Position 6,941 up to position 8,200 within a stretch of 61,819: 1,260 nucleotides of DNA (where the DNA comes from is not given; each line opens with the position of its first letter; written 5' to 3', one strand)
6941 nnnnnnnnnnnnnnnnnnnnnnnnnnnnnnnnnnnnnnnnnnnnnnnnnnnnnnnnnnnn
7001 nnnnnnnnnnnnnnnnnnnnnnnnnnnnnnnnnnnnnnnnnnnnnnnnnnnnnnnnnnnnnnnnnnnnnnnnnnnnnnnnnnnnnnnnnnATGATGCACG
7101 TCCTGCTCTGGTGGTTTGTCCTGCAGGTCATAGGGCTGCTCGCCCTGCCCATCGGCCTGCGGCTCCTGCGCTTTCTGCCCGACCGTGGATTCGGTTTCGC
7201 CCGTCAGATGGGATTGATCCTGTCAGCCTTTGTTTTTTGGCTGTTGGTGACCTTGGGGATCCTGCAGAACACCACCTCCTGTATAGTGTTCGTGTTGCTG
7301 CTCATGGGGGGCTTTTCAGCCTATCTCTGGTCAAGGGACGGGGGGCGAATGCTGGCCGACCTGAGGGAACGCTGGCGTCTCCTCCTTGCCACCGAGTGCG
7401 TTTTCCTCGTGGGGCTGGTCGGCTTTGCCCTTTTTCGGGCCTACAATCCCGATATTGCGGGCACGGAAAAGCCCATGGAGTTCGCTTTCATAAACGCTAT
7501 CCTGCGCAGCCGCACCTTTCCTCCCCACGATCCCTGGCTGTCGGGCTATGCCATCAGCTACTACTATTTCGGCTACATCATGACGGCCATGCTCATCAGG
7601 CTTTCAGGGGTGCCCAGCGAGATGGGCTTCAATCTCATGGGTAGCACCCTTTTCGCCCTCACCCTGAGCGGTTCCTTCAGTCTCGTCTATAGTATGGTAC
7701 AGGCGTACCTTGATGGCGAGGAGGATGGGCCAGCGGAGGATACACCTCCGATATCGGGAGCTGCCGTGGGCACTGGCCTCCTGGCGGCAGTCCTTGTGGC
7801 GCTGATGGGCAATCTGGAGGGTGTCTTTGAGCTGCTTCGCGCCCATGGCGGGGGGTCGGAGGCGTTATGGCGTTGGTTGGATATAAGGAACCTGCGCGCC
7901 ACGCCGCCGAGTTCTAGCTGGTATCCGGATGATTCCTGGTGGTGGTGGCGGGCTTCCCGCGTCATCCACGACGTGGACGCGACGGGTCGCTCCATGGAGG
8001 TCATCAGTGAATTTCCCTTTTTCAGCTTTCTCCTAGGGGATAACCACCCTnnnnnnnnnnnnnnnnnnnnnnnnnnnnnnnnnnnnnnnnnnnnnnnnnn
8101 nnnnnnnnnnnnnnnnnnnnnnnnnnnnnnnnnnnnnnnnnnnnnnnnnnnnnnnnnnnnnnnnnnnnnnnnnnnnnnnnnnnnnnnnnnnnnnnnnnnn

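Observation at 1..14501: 14.5-kb co-directional block of giant GT-C-type / DUF2298 'YYY' / TIGR03663-type membrane proteins of unknown function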

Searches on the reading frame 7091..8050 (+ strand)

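Call 41: search_protein_families(library=pfam, proteins=[window:7091-8050:+], max_evalue=10)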
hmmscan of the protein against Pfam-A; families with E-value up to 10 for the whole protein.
window:7091-8050:+ (320 aa): 2 families
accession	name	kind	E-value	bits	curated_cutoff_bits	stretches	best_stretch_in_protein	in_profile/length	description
PF10060.15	DUF2298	-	9.8e-71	239.6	27.8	1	44-320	1-239/488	Uncharacterized membrane protein (DUF2298)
PF09819.14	ABC_cobalt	-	4.3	8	25.2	1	223-252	59-88/121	ABC-type cobalt transport system, permease component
